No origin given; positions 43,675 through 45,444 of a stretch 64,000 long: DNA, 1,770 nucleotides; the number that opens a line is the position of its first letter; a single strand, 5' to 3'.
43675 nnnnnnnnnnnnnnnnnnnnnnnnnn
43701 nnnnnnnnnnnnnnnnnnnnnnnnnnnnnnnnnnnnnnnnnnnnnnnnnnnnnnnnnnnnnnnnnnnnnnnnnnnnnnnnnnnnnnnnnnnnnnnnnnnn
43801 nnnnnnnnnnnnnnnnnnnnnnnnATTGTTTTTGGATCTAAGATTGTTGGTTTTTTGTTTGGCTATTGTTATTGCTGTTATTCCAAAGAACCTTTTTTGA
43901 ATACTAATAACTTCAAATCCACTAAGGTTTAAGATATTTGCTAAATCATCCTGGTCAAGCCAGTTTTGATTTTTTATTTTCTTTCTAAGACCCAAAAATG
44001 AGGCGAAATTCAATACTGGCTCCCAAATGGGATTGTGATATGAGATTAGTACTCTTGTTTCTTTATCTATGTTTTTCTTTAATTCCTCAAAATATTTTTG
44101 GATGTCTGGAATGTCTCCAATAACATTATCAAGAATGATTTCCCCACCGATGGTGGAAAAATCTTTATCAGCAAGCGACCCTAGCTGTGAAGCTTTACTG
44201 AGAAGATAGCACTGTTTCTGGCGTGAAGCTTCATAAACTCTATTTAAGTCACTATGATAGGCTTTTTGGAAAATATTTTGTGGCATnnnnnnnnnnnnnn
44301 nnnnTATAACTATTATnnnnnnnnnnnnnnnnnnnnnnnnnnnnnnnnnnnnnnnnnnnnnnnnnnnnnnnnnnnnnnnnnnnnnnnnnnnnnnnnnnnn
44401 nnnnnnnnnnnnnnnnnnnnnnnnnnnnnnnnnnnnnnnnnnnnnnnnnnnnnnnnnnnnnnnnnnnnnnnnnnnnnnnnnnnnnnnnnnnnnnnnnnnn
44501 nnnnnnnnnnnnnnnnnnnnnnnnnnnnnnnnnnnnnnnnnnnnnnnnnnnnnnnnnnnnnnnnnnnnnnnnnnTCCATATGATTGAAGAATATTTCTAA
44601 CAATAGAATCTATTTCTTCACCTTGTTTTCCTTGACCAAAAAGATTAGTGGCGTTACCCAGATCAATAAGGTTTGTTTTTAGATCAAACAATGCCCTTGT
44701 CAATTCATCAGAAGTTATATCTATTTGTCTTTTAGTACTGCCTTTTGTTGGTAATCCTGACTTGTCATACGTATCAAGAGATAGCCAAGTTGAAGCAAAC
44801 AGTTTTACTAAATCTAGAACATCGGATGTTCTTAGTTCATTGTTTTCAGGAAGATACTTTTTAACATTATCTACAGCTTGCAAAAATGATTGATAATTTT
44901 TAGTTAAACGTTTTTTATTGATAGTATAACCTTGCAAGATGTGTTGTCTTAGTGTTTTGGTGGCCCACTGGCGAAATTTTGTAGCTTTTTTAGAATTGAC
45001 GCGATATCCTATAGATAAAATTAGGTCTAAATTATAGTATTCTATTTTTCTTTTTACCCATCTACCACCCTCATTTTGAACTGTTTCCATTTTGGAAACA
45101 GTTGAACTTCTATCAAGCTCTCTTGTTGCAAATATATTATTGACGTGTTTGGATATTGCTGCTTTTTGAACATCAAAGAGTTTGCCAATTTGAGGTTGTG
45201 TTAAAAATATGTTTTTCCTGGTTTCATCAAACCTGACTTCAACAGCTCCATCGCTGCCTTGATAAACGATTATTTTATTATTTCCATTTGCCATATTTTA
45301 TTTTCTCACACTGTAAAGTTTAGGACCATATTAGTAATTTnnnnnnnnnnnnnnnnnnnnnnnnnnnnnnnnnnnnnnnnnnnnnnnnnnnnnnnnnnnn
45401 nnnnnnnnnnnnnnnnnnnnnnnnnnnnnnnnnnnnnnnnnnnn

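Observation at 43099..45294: Minus-strand island with an MT-GT2 fusion carrying a degenerate methyltransferase domain, next to a RhuM-Doc fusion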

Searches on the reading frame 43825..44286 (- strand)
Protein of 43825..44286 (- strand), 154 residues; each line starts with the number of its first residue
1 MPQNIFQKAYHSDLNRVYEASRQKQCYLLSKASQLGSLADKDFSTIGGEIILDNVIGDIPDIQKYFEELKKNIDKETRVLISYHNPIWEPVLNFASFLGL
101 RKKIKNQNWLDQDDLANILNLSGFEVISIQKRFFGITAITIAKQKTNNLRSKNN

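Call 50: search_protein_representatives(protein=window:43825-44286:-)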
Query: 154 residues. Proteins with E-value up to 0.001 (for the whole library): 606; up to 1e-10: 98; up to 1e-30: 2. The best 150 are listed.
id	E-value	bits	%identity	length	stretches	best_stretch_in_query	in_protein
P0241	4.8e-44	166.1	67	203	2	41-149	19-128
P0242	7.3e-37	142.8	61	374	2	39-149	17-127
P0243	1.9e-25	105.8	48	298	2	50-144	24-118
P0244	3.9e-25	104.8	62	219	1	71-150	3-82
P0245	5.7e-22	94.5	53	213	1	47-134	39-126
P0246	7.7e-22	94.1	60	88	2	50-115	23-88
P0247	1.1e-21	93.6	42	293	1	27-134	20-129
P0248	7.2e-20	87.7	47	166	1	46-135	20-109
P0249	2.7e-19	85.8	48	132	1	49-128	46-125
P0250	3.9e-19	85.3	52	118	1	49-123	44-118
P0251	1.9e-17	79.9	36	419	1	5-148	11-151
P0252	1.9e-17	79.8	46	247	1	46-135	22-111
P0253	3.6e-17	78.9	50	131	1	50-123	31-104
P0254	1.1e-16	77.4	42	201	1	50-142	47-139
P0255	1.6e-16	76.9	41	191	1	50-127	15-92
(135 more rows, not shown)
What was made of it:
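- On Class I SAM-dependent methyltransferase (N-domain of 43099-44304): 606 library hits, mostly MT domains (call 50).
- In the 50%-cluster library most hits place the homologous stretch at about position 100-120 of the target (call 50).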

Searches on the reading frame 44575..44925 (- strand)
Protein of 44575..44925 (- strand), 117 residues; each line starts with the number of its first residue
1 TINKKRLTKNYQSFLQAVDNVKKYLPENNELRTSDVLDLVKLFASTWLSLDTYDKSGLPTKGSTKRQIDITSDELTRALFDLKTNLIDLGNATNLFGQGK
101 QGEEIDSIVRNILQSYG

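Call 56: search_protein_families(library=pfam, proteins=[window:44575-44925:-], max_evalue=5)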
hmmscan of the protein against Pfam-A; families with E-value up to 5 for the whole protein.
seq(117 aa): 1 family
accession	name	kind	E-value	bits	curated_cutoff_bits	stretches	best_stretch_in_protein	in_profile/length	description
PF18688.6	DUF5638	-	0.053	14.4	39.8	1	63-114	51-102/104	Family of unknown function (DUF5638)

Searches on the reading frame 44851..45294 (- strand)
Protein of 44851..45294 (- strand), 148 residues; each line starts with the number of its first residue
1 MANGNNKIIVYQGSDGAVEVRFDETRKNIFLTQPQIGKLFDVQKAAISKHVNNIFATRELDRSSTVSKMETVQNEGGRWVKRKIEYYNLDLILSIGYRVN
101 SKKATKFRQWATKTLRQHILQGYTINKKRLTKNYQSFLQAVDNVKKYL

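Call 56: search_protein_families(library=pfam, proteins=[window:44851-45294:-], max_evalue=5)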
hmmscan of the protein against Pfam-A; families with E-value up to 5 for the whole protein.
seq(148 aa): 4 families
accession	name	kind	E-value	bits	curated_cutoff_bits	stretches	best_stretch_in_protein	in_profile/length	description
PF13310.11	Virulence_RhuM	-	5.4e-25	88.6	33.7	1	64-133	1-70/252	Virulence protein RhuM family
PF19763.6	DUF6250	-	0.031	14.6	26.9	1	80-137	62-118/165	Domain of unknown function (DUF6250)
PF18377.6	FERM_F2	-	0.057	13.8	26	1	102-142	66-106/131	FERM F2 acyl-CoA binding protein-like domain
PF09999.14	DUF2240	-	0.06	13.4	22.3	1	14-81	55-121/144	Uncharacterized protein conserved in archaea (DUF2240)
